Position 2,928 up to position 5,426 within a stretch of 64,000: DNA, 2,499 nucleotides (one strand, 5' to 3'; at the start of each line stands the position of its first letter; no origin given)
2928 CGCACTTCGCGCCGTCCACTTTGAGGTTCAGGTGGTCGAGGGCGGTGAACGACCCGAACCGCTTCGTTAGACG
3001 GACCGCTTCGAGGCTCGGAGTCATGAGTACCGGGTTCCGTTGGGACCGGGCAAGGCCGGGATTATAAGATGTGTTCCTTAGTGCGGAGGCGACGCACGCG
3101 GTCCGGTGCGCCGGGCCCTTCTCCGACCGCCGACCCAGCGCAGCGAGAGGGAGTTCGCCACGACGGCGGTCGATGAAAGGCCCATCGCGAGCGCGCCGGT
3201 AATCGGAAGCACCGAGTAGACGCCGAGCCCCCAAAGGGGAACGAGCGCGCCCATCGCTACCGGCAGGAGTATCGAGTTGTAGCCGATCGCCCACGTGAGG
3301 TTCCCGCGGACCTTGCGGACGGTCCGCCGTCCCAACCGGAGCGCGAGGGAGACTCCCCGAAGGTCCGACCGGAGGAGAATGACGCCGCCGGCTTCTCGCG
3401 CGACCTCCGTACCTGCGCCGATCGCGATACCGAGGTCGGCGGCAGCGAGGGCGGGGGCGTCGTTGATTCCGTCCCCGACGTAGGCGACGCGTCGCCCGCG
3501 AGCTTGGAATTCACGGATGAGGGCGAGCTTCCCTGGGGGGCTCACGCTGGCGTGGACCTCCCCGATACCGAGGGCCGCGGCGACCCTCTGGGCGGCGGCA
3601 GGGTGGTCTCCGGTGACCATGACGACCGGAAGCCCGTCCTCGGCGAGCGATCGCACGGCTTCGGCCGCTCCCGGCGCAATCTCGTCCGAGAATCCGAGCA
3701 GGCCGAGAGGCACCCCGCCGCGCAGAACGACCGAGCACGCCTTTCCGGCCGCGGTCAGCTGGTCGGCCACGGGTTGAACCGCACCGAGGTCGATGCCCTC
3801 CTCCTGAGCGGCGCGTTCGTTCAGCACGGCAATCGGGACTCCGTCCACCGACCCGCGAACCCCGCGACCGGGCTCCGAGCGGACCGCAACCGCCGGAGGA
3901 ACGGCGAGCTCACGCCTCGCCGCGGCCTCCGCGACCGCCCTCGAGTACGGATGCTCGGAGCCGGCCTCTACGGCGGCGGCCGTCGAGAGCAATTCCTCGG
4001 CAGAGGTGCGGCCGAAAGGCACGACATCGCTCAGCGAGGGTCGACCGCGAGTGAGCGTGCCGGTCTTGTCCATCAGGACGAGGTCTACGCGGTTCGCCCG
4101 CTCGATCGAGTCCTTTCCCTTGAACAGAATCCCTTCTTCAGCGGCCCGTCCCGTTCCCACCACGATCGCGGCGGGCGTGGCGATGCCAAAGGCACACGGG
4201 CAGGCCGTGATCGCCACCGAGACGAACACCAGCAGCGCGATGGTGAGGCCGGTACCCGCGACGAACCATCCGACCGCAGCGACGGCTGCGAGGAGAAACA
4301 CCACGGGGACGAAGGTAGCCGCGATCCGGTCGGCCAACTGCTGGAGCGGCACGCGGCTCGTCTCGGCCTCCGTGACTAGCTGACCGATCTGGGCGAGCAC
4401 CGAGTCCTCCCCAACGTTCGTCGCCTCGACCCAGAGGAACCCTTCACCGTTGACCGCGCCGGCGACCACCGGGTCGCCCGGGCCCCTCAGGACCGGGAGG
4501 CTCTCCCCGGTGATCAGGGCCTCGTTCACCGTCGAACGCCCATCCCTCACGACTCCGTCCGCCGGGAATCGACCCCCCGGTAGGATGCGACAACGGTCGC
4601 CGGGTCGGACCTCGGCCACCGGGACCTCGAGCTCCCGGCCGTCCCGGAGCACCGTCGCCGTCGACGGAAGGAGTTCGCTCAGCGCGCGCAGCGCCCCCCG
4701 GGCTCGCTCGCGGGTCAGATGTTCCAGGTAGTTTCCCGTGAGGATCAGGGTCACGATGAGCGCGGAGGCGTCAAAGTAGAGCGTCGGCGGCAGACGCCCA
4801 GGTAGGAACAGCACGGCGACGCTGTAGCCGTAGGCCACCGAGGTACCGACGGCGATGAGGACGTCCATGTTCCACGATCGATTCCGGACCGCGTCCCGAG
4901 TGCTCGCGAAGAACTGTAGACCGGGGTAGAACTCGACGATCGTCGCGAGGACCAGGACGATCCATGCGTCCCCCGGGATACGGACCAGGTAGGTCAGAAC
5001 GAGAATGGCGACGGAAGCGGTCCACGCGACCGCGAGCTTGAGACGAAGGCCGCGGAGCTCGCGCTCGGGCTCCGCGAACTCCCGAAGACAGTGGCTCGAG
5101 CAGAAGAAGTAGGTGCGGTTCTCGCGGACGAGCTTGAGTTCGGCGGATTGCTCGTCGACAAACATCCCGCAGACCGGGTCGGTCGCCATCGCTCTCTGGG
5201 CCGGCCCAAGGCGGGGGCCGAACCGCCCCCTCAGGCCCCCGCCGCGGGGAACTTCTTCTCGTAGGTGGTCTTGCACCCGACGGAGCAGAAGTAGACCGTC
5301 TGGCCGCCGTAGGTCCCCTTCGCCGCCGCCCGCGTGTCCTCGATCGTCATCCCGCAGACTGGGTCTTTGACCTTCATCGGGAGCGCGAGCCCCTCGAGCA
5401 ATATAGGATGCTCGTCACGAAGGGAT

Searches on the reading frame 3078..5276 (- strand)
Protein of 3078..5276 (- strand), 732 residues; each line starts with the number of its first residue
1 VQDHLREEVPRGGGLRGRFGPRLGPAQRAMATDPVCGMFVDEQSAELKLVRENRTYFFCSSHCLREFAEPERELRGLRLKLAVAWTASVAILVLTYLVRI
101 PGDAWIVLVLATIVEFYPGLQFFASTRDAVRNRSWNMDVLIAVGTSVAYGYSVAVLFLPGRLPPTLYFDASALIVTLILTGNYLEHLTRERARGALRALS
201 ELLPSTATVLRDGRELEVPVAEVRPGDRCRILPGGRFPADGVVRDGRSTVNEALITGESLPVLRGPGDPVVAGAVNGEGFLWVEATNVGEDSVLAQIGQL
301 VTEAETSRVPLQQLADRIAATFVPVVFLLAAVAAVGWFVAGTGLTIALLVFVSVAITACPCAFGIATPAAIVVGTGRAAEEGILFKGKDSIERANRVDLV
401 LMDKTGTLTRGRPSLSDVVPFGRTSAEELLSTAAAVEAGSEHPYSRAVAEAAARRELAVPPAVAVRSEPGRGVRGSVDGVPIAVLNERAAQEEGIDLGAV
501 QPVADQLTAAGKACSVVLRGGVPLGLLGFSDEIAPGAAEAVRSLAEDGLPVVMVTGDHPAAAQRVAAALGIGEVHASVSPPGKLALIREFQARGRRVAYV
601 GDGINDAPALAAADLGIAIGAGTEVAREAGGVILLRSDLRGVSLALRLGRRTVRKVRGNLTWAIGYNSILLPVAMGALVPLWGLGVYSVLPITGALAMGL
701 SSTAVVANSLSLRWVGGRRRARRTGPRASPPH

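Call 102: search_protein_families(library=pfam, proteins=[window:3078-5276:-], max_evalue=0.001)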
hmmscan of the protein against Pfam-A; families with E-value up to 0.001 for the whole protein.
window:3078-5276:- (732 aa): 5 families
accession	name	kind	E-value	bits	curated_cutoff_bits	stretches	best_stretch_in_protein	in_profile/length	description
PF00122.25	E1-E2_ATPase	-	1.3e-52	178.4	28.1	1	201-380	1-180/181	E1-E2 ATPase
PF00702.32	Hydrolase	-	5.6e-31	108.9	26.4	1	397-614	1-191/191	haloacid dehalogenase-like hydrolase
PF04945.19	YHS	-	1.2e-09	38.4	30.3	1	32-71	2-40/47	YHS domain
PF12710.13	HAD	-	9.4e-06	26.6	27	1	534-610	86-188/189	haloacid dehalogenase-like hydrolase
PF08282.18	Hydrolase_3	-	9.9e-06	25.9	20.9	0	586-644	195-253/255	haloacid dehalogenase-like hydrolase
